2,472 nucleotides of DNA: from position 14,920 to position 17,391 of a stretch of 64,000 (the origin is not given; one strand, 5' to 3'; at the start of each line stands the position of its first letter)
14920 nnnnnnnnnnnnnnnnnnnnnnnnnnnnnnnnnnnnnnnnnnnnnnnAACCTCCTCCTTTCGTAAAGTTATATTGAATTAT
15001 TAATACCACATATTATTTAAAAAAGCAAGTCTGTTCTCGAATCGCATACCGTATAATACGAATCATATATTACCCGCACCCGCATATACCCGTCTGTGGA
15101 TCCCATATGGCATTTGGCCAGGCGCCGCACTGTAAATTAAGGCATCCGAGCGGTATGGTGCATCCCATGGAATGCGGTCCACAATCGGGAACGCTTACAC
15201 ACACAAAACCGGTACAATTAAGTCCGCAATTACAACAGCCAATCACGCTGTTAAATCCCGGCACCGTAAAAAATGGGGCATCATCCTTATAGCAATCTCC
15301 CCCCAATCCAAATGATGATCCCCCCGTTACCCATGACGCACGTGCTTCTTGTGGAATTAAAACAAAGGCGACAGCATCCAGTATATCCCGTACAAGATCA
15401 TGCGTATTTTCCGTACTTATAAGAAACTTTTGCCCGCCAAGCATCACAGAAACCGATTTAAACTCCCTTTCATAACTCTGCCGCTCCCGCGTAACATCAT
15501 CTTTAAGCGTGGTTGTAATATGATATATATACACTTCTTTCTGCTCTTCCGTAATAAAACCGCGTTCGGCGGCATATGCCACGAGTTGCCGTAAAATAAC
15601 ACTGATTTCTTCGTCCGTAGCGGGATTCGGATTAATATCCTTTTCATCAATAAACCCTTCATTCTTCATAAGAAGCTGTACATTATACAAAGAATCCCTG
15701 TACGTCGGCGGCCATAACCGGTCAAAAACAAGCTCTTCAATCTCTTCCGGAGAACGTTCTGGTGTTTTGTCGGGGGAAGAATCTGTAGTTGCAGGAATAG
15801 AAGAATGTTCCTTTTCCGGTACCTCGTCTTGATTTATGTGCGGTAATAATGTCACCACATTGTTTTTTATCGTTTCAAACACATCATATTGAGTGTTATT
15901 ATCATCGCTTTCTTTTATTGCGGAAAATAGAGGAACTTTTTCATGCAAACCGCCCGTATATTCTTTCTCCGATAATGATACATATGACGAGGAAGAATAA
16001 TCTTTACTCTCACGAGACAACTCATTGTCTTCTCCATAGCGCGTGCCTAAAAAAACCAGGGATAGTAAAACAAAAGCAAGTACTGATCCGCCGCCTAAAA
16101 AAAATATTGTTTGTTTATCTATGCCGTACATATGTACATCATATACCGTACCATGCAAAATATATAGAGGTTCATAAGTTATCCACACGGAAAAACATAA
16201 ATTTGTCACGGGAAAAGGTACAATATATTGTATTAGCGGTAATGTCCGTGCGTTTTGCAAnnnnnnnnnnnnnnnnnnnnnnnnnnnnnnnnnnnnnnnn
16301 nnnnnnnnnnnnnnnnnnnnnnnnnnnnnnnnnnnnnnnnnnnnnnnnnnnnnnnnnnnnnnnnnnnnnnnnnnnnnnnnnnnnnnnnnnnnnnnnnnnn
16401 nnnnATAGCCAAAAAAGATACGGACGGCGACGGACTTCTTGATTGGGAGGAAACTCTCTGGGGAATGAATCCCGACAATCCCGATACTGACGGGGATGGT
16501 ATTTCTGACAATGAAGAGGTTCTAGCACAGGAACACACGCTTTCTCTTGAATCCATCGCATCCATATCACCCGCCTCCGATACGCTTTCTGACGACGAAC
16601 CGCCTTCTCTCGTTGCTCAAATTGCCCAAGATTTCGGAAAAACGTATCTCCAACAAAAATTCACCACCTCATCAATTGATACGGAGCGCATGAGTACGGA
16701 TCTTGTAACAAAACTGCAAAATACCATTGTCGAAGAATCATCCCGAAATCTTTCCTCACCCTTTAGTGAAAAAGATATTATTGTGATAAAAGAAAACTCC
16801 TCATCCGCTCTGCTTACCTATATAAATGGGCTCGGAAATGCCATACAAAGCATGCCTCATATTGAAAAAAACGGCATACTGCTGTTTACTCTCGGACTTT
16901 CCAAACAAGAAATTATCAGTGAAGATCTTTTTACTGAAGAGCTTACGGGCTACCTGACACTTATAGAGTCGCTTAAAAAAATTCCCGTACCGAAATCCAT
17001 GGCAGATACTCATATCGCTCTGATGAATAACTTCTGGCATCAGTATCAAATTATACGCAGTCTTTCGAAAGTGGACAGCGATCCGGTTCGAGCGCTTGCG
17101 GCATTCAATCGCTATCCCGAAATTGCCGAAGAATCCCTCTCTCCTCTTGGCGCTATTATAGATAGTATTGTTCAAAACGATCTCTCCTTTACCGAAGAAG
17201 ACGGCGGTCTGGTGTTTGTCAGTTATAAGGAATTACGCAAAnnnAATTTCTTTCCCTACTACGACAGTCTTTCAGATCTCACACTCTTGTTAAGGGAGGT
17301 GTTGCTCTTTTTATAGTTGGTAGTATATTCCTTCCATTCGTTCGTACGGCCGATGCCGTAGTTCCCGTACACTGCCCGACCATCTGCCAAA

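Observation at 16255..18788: Two consecutive secreted proteins with Asp-rich calcium-binding-type repeats (TSP3-like DTDGDG and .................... x3)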

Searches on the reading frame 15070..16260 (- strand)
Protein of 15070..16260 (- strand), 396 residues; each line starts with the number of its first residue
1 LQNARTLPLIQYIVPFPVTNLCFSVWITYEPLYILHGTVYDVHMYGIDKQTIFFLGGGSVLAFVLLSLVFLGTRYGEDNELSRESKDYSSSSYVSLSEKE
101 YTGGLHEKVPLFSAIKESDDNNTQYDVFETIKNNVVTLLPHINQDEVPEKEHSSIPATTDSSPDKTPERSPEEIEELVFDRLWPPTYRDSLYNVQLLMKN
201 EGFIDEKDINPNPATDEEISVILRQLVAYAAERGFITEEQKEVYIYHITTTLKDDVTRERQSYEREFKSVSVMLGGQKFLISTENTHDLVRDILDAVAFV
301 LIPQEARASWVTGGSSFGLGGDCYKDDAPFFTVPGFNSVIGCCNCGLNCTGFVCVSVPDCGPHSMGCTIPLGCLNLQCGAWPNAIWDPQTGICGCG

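Call 3: search_protein_families(library=pfam, proteins=[window:15070-16260:-], max_evalue=0.1)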
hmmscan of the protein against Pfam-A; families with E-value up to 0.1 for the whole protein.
window:15070-16260:- (396 aa): 1 family
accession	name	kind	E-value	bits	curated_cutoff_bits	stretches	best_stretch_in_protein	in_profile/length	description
PF16021.10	PDCD7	-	0.085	12.5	27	0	223-278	157-213/306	Programmed cell death protein 7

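Call 6: search_protein_families(library=ncbifam, proteins=[window:15070-16260:-], max_evalue=0.1)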
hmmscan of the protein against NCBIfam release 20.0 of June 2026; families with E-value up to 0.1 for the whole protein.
window:15070-16260:- (396 aa): 0 families

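Call 68: search_protein_families(library=phrogs, proteins=[window:15070-16131:-], max_evalue=0.01)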
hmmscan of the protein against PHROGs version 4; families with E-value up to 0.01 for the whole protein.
window:15070-16131:- (353 aa): 0 families

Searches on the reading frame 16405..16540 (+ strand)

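Call 56: search_protein_families(library=pfam, proteins=[window:16405-16540:+], max_evalue=10)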
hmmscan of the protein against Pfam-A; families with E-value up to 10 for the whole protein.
window:16405-16540:+ (45 aa): 7 families
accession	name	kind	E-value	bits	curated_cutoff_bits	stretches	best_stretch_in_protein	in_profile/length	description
PF18884.5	TSP3_bac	-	1e-09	38.5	25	2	27-41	1-15/22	Bacterial TSP3 repeat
PF00036.39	EF-hand_1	-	0.027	14.4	25.4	1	4-16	9-21/29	EF hand domain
PF13202.12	EF-hand_5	-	0.032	14.1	25.9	1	5-16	9-20/25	EF hand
PF13405.12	EF-hand_6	-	0.037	14.2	25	1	5-16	10-21/30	EF-hand domain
PF02412.23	TSP_3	-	0.18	11.9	25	2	26-36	14-24/36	Thrombospondin type 3 repeat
PF13833.12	EF-hand_8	-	0.82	9.9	28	1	5-17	35-47/54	EF-hand domain pair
PF03495.19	Binary_toxB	-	1.2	9.9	25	1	26-39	1-60/78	Clostridial binary toxin B/anthrax toxin PA Ca-binding domain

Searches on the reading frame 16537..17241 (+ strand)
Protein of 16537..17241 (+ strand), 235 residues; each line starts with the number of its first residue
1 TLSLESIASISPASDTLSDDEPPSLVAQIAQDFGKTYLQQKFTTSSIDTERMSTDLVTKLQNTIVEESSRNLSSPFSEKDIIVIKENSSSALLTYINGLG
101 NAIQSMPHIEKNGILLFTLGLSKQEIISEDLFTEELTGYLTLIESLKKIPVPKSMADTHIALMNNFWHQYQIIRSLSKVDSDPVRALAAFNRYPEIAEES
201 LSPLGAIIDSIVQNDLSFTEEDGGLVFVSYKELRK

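Call 14: find_homologous_proteins(query=window:16537-17241:+, max_evalue=0.001)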
Query window:16537-17241:+ (235 aa): 1 proteins with E <= 0.001 among 506 candidates.
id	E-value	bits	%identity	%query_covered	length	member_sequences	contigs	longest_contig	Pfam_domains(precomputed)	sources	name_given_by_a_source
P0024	1.4e-142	491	100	100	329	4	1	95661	PF18884.6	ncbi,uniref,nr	ncbi:MAG: hypothetical protein COU90_03815 [Candidatus Ryanbacteria bacterium CG10_big_fil_rev_8_21_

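Call 30: search_protein_representatives(protein=window:16537-17241:+)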
Query: 235 residues. Proteins with E-value up to 0.001 (for the whole library): 591; up to 1e-10: 26; up to 1e-30: 2. The best 150 are listed.
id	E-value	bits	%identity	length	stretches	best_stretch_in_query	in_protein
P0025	1.3e-74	266.9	55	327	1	11-235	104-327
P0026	7.2e-32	127.3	38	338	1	13-235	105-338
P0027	5.2e-28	114.7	32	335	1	20-234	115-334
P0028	3.5e-24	102.2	29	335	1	11-234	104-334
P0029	7.0e-24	101.2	30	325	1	23-235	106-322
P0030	2.7e-22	96.0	28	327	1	6-231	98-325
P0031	1.3e-21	93.8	30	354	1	11-230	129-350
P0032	9.0e-20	87.8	27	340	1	20-232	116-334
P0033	3.1e-18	82.7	26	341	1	17-229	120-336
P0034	3.6e-18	82.6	29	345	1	19-232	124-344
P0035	1.1e-14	71.1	28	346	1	13-230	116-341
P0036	2.8e-14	69.8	27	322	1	9-230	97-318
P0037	5.6e-14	68.8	28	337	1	12-228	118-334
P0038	9.9e-14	68.0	28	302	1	5-227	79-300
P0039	1.6e-12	64.1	26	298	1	10-229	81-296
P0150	3.7e-07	46.6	25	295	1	11-224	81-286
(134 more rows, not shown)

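Call 54: find_encoding_contigs(protein=P0038, flank=10000, max_places=1)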
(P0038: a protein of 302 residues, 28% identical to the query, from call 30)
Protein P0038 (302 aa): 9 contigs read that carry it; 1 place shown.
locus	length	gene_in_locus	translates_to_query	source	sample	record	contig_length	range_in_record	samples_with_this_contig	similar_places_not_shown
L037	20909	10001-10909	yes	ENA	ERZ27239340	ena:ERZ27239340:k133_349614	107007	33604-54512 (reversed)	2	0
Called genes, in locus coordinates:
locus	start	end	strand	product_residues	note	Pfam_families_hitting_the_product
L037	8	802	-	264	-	PF03372:Exo_endo_phos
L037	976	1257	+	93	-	-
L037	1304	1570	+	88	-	PF00312:Ribosomal_S15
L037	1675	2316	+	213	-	PF01936:NYN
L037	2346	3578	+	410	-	-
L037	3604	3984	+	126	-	PF01258:zf-dskA_traR (weak)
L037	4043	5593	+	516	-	PF05362:Lon_C (weak), PF13541:ChlI, PF01078:Mg_chelatase, PF00004:AAA (faint), PF07728:AAA_5, PF00493:MCM (weak), PF13335:Mg_chelatase_C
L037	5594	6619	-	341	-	PF01476:LysM, PF23446:LysM1_NFP_LYK (faint), PF23473:LysM3_LYK4_5 (weak), PF01476:LysM, PF01551:Peptidase_M23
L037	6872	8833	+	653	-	PF00580:UvrD-helicase, PF13245:AAA_19, PF13604:AAA_30 (faint), PF01443:Viral_helicase1 (faint), PF13361:UvrD_C, PF13538:UvrD_C_2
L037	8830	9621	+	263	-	PF00398:RrnaAD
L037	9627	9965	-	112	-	-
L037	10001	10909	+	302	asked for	-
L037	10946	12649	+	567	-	-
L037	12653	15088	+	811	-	-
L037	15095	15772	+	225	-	-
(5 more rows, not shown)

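Call 55: find_encoding_contigs(protein=P0150, flank=10000, max_places=1)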
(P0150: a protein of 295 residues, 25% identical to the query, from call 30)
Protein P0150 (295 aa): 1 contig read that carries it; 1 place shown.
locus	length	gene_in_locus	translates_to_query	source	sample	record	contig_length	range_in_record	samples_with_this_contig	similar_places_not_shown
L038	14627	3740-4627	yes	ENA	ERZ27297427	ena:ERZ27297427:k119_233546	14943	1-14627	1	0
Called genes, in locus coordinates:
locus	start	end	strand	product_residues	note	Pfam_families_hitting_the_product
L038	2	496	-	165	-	?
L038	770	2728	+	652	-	PF00580:UvrD-helicase, PF13245:AAA_19, PF13604:AAA_30 (faint), PF01443:Viral_helicase1 (faint), PF13361:UvrD_C, PF13538:UvrD_C_2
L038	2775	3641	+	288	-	PF00398:RrnaAD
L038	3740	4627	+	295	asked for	-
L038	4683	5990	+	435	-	-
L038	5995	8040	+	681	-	-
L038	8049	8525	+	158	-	-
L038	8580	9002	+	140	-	PF12666:PrgI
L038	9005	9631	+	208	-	PF26593:TraC-like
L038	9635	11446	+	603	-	PF01935:DUF87 (faint), PF19044:P-loop_TraG, PF12846:AAA_10 (faint)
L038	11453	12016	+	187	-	-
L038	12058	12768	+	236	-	-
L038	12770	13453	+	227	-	-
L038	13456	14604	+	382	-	-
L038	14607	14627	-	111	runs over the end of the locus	?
